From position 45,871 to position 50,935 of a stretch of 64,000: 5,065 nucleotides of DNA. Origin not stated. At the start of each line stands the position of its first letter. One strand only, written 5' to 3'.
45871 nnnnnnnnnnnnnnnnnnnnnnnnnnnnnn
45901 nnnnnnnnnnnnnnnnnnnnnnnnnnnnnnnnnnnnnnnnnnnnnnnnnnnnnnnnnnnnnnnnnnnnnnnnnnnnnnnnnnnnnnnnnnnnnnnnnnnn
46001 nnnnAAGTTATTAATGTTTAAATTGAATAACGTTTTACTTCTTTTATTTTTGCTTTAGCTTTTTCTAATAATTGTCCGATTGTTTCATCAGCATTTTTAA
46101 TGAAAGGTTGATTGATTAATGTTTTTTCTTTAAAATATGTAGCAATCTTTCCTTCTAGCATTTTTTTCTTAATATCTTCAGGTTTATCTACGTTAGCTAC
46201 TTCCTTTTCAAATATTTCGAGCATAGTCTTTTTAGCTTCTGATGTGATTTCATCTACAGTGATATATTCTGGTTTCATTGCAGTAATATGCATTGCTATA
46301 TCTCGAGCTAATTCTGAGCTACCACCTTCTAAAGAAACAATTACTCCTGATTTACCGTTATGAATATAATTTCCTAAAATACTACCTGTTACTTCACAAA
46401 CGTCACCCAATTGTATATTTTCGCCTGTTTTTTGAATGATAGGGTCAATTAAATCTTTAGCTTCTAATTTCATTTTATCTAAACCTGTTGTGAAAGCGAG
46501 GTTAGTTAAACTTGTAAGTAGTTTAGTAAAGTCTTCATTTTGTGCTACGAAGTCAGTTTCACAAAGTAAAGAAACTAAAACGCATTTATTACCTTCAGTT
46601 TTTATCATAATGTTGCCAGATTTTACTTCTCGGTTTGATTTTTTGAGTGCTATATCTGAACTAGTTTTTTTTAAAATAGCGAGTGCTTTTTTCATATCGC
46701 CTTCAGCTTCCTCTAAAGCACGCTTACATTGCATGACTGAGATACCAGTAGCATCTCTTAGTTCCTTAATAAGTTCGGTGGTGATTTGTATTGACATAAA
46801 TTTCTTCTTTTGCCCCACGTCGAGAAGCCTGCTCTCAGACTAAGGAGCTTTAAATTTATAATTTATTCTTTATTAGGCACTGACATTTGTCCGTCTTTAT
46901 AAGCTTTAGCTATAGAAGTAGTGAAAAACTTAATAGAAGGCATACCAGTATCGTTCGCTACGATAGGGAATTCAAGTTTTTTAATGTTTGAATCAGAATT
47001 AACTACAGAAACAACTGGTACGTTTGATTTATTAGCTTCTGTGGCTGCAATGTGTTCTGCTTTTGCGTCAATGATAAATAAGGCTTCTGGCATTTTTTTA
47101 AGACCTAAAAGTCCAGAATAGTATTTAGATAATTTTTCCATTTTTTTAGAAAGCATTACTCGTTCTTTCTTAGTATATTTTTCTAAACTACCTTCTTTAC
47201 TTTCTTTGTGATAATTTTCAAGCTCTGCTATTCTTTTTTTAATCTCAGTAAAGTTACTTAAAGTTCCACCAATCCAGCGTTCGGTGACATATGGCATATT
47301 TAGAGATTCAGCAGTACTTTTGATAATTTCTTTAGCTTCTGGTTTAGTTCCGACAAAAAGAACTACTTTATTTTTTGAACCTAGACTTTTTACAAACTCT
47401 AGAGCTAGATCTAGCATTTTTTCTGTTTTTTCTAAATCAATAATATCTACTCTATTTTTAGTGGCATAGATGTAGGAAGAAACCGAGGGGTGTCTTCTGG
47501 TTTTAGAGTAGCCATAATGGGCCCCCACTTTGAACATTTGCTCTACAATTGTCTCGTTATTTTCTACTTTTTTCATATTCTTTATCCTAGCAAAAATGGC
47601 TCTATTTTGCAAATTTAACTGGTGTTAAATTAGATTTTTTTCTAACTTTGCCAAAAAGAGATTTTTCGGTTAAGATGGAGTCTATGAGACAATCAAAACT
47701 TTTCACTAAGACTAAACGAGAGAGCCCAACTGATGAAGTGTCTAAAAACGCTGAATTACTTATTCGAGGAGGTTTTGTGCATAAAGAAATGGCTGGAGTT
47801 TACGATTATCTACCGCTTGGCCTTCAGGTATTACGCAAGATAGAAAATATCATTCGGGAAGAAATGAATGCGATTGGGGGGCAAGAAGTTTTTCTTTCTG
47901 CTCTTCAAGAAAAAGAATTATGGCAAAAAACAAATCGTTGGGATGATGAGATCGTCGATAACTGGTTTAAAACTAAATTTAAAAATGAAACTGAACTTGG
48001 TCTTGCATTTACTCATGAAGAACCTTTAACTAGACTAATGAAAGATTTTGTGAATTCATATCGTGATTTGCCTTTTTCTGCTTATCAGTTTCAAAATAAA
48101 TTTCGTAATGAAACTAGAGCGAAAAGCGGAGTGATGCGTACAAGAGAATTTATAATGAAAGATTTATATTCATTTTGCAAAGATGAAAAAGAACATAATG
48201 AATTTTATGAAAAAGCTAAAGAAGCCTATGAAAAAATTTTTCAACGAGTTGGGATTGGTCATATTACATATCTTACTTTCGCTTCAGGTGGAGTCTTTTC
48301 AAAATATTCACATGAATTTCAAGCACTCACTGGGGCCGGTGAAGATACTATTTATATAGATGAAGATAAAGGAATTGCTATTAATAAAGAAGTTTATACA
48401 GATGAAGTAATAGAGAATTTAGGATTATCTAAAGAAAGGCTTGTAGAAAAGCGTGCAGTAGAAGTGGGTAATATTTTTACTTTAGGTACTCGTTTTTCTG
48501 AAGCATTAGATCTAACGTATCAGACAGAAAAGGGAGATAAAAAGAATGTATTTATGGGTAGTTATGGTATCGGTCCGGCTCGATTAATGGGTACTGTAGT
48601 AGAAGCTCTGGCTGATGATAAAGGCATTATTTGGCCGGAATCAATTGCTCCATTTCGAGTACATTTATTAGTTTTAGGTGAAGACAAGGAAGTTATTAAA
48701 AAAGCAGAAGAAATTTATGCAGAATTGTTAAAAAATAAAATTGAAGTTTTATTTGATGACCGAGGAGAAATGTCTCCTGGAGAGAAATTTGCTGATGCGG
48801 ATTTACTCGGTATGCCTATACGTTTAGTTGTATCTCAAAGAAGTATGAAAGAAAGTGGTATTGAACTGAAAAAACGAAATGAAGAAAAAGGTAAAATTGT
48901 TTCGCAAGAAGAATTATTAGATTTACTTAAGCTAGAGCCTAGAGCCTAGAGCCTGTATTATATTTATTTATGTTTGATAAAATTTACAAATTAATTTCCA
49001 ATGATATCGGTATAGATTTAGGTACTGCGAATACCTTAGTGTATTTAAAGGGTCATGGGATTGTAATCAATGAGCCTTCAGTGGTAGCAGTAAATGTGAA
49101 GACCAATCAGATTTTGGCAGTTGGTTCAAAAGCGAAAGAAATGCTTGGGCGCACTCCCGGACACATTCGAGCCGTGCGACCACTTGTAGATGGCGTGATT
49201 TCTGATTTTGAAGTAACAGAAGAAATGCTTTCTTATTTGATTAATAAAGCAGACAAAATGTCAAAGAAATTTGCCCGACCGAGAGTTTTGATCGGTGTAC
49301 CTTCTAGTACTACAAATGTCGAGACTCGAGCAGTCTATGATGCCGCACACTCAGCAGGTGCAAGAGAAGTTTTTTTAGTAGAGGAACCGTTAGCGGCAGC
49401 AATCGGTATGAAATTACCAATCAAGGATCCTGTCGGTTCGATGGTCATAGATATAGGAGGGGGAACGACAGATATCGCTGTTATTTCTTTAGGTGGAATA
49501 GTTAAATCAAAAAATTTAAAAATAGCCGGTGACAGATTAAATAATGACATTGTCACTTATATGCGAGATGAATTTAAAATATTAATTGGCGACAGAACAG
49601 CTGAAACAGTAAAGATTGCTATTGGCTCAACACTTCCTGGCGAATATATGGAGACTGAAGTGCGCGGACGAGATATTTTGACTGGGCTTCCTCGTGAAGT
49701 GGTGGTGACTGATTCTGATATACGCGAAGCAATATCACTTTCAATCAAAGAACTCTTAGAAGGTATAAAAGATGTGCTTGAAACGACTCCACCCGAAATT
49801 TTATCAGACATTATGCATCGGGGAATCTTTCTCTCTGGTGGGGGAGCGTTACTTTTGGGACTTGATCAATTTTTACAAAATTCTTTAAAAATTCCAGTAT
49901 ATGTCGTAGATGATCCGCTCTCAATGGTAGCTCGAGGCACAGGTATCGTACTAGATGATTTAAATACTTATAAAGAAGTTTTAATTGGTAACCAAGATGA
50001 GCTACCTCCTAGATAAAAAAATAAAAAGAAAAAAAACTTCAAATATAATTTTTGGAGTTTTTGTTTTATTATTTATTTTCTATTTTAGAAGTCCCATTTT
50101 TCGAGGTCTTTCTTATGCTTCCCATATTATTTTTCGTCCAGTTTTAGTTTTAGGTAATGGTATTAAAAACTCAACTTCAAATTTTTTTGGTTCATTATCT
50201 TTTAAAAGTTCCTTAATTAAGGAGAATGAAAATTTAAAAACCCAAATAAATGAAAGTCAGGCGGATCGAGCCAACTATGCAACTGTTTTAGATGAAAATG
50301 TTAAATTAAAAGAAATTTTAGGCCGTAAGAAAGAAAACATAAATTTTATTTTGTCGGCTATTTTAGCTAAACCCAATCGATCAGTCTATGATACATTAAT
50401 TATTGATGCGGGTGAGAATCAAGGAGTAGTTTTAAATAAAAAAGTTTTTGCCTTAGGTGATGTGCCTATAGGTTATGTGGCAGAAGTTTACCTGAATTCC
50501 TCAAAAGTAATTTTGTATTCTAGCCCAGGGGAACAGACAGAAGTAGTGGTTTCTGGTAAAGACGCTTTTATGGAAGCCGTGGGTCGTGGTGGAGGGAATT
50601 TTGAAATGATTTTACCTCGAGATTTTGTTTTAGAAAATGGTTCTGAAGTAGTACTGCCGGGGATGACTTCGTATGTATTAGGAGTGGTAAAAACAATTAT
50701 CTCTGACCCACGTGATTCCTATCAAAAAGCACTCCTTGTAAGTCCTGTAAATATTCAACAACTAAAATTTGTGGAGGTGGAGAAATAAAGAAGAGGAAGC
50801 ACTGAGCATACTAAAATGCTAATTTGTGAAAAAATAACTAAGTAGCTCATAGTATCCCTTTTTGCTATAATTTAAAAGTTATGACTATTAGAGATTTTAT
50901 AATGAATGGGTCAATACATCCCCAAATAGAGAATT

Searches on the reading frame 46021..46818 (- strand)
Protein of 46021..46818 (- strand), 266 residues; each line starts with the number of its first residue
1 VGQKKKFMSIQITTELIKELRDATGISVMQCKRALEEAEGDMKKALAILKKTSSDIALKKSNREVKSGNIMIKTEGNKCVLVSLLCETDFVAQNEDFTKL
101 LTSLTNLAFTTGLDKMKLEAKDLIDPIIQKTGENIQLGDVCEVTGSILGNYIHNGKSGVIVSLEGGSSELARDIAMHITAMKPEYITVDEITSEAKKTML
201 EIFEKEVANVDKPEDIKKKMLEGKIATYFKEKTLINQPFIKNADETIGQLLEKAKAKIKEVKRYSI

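Call 61: search_protein_families(library=pfam, proteins=[window:46021-46818:-], max_evalue=0.0001)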
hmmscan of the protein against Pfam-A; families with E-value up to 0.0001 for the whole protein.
window:46021-46818:- (266 aa): 3 families
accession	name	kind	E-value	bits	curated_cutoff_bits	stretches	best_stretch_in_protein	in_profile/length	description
PF00889.24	EF_TS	-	1.2e-49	169.1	27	1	80-265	2-201/204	Elongation factor TS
PF22566.2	UBA_8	-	4.1e-06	26.8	26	1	14-47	4-37/46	UBA-like domain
PF25025.1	EF-Ts_N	-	1.5e-05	25.3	33.2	1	11-51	11-52/60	Elongation factor Ts, mitochondrial, N-terminal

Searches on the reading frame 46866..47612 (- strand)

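Call 61: search_protein_families(library=pfam, proteins=[window:46866-47612:-], max_evalue=0.0001)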
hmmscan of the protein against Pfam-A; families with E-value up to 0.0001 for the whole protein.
window:46866-47612:- (249 aa): 1 family
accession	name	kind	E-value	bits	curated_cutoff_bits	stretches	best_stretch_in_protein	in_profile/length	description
PF00318.25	Ribosomal_S2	-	3.9e-67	226.1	26.1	1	26-241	1-216/216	Ribosomal protein S2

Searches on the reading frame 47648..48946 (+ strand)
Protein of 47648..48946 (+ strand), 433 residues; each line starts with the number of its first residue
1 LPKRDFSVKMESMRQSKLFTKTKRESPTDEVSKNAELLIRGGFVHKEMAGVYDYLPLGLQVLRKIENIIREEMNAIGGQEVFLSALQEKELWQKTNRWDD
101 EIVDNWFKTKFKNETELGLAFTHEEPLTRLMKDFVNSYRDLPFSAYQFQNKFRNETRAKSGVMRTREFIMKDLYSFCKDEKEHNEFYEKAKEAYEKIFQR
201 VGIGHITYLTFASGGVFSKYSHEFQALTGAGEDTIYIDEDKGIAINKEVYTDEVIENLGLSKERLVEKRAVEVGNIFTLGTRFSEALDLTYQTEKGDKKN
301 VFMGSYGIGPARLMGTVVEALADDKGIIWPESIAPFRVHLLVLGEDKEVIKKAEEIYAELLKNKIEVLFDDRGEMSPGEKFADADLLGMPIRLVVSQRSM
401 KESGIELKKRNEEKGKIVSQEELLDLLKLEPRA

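Call 61: search_protein_families(library=pfam, proteins=[window:47648-48946:+], max_evalue=0.0001)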
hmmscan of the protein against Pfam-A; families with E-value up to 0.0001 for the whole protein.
window:47648-48946:+ (433 aa): 2 families
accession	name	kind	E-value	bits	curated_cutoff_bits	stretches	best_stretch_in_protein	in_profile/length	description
PF00587.30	tRNA-synt_2b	-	8.8e-32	111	29.3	1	107-319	1-177/179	tRNA synthetase class II core domain (G, H, P, S and T)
PF03129.25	HGTP_anticodon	-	1.1e-15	57.9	21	1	338-428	2-92/94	Anticodon binding domain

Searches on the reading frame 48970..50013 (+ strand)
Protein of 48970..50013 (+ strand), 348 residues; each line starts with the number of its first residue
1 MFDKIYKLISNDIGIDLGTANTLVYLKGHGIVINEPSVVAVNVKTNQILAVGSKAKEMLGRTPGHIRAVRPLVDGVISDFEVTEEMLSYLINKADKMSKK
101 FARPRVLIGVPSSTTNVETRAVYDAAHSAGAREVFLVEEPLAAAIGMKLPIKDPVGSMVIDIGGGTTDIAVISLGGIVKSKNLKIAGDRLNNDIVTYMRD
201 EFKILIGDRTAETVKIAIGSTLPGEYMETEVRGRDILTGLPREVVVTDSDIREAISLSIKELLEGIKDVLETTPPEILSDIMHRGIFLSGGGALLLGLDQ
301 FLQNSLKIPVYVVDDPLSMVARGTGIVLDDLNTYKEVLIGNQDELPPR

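Call 61: search_protein_families(library=pfam, proteins=[window:48970-50013:+], max_evalue=0.0001)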
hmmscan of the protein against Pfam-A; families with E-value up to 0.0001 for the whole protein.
window:48970-50013:+ (348 aa): 6 families
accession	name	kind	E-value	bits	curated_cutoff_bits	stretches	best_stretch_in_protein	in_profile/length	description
PF06723.19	MreB_Mbl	-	1.2e-135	452.1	27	1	10-335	1-326/327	MreB/Mbl protein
PF14450.12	FtsA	-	3.2e-12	47.3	31.8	1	158-312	1-109/127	Cell division protein FtsA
PF00012.26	HSP70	-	2.9e-11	42.8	20.6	1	81-204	112-240/599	Hsp70 protein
PF00022.25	Actin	-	8.1e-08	31.7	27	1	36-201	31-190/410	Actin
PF11104.14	PilM_2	-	4.6e-06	26.2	27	0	286-319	278-311/340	Type IV pilus assembly protein PilM;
PF06277.17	EutA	-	8.8e-05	22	27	0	159-212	147-204/475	Ethanolamine utilisation protein EutA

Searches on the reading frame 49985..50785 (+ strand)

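Call 62: search_protein_families(library=pfam, proteins=[window:49985-50785:+], max_evalue=0.0001)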
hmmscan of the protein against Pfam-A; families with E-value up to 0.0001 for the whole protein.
window:49985-50785:+ (267 aa): 1 family
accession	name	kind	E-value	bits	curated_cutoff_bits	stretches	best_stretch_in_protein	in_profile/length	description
PF04085.20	MreC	-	7.8e-12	45.6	28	1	127-265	2-145/147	Rod shape-determining protein MreC, barrel core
